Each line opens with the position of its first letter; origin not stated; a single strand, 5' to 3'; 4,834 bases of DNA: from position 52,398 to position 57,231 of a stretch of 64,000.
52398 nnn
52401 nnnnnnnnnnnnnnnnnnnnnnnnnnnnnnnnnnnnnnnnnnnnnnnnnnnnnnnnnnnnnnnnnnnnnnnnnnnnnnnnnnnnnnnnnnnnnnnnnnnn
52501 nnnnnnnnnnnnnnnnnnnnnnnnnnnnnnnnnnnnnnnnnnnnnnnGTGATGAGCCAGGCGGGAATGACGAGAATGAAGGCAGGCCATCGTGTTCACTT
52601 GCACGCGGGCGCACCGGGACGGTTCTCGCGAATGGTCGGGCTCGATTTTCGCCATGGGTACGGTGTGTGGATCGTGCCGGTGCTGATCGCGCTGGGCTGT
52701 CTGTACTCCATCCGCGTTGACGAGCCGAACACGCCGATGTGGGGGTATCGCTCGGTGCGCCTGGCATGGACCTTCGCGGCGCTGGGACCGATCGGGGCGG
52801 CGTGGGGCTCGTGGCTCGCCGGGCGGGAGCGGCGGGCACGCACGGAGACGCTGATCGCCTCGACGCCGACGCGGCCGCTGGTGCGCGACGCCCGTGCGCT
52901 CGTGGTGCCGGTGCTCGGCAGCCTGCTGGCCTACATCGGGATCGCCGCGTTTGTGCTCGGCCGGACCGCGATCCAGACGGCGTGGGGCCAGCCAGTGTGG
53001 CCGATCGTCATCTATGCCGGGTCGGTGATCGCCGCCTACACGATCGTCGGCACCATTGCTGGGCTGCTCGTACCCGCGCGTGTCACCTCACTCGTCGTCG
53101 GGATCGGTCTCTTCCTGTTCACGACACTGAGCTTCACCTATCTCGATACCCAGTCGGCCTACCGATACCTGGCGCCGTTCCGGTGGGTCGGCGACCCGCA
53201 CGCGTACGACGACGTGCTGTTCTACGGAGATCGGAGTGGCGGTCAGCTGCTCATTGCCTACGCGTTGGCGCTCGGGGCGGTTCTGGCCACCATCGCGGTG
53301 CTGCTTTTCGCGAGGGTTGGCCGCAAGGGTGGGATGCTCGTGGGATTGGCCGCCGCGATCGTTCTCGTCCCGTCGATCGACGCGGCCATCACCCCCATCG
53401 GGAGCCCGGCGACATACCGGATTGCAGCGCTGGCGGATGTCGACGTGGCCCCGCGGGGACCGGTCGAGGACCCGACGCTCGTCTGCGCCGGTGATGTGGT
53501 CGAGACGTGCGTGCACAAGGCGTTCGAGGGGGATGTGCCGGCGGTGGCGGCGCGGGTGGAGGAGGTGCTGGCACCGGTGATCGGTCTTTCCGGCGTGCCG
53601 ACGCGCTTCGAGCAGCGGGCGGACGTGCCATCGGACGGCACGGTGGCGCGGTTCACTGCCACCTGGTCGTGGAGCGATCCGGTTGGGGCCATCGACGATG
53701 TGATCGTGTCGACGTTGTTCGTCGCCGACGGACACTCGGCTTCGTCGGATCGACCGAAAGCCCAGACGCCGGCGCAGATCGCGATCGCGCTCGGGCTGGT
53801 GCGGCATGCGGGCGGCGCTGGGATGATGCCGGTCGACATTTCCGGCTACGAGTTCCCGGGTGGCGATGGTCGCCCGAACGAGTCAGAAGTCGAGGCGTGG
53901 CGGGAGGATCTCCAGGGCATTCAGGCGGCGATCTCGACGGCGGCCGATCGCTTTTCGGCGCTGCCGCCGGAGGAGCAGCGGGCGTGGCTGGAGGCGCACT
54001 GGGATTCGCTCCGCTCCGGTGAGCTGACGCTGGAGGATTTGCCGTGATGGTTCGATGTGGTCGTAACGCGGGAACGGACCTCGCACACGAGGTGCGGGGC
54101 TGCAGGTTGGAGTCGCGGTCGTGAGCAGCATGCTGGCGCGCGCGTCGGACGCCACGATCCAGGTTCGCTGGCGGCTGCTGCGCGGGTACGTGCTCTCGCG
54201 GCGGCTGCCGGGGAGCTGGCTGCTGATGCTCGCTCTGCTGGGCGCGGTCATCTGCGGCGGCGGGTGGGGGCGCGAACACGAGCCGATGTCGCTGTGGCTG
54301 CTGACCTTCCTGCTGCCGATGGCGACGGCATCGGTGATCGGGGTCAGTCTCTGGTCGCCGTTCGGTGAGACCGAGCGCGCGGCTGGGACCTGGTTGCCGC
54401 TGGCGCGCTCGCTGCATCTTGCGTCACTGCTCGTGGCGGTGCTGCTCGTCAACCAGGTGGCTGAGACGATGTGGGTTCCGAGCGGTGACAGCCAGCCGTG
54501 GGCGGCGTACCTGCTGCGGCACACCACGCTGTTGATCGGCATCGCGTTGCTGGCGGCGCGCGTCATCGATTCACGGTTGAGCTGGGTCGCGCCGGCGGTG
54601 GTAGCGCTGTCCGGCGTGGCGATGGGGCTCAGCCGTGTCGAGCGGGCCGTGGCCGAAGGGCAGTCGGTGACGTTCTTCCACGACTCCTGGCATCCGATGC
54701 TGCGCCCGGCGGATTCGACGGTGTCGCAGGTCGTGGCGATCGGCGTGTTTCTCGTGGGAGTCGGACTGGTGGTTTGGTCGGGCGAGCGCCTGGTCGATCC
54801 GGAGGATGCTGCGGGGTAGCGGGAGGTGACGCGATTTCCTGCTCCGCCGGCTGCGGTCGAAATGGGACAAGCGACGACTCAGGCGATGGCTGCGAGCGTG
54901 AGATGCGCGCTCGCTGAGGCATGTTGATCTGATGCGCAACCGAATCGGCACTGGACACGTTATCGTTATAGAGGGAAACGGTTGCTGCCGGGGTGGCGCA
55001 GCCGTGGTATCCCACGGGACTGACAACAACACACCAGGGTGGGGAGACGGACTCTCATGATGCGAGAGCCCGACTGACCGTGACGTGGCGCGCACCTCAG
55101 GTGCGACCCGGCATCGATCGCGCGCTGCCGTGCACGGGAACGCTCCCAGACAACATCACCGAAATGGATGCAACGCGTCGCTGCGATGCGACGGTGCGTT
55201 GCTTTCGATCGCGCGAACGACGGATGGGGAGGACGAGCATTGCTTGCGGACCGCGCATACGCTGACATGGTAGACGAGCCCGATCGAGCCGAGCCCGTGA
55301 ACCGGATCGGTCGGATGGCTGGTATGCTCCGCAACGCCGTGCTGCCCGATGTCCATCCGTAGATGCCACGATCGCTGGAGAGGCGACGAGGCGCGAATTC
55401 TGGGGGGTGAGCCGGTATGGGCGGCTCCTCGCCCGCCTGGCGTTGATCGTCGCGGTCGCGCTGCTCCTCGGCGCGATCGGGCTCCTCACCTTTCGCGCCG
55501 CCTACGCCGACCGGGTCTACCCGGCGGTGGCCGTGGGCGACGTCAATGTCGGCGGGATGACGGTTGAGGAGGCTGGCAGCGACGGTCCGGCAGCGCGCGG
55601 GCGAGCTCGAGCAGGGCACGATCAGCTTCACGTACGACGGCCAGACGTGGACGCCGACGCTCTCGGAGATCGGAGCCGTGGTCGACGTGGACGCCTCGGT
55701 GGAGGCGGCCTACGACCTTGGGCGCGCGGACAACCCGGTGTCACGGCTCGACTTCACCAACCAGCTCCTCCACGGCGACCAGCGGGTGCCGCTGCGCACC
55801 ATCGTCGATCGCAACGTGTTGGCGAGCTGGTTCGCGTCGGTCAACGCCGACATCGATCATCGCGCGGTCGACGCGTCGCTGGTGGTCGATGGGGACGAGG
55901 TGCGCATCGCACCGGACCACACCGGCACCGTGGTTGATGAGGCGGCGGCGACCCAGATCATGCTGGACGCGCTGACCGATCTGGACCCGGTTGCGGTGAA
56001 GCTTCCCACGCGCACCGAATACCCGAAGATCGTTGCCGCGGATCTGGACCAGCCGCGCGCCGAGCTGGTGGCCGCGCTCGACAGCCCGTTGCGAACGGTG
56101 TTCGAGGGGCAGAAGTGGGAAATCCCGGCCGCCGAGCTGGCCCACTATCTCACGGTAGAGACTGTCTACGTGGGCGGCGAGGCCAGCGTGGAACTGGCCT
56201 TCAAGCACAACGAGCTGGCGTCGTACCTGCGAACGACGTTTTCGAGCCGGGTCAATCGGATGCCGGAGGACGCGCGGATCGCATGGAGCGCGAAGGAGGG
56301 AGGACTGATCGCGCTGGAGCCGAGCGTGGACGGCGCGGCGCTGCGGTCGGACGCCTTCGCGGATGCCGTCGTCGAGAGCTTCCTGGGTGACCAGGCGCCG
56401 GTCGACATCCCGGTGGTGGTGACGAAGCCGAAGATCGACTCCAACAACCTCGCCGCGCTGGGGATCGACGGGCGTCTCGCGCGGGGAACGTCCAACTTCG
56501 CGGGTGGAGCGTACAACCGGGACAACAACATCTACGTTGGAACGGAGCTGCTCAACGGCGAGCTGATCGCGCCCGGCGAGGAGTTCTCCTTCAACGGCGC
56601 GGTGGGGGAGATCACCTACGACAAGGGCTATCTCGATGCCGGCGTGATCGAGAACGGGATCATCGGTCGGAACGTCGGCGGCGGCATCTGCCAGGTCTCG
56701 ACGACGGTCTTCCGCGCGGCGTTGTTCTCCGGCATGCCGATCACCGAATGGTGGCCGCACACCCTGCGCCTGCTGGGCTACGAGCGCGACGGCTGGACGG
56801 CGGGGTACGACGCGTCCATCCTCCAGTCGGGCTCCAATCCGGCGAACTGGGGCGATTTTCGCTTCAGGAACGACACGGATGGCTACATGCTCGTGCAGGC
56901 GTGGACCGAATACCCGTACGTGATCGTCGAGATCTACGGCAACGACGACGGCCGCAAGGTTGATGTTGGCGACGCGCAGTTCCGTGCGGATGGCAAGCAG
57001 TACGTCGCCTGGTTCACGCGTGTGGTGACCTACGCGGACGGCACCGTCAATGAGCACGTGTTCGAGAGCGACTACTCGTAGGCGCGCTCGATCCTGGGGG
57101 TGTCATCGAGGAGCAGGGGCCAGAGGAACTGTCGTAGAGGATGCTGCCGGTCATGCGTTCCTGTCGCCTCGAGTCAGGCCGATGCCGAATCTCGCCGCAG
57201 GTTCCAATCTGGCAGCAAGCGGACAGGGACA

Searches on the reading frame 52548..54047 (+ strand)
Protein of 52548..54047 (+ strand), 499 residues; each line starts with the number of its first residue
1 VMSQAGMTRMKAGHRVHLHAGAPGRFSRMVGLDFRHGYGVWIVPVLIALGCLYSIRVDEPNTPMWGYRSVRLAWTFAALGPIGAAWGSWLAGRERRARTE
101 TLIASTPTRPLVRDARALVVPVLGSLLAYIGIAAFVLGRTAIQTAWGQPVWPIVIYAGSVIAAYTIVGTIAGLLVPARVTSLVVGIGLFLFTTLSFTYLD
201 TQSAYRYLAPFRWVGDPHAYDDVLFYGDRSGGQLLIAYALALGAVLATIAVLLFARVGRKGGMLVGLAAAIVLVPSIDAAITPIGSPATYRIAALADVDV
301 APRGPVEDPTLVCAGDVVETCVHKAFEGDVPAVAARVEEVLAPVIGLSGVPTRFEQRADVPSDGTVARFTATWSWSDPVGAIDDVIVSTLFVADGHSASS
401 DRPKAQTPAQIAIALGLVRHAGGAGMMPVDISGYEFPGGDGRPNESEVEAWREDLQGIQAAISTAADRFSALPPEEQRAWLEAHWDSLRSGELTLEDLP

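Call 4: search_protein_families(library=pfam, proteins=[window:52548-54047:+], max_evalue=0.1)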
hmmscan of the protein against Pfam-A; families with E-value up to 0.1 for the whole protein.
window:52548-54047:+ (499 aa): 0 families

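Call 85: search_protein_families(library=pfam, proteins=[window:52548-54047:+], max_evalue=1)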
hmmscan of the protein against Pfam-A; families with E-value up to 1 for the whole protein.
window:52548-54047:+ (499 aa): 0 families

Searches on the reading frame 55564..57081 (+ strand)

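Call 96: search_protein_families(library=pfam, proteins=[window:55564-57081:+], max_evalue=0.00001)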
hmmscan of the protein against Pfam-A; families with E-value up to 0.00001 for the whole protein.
window:55564-57081:+ (505 aa): 2 families
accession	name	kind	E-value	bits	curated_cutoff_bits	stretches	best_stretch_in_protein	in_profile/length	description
PF04294.18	VanW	-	2.2e-36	124.7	27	1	318-458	1-130/130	VanW like protein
PF12229.13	PG_binding_4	-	7.9e-18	65.2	22.1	1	29-140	1-111/117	Putative peptidoglycan binding domain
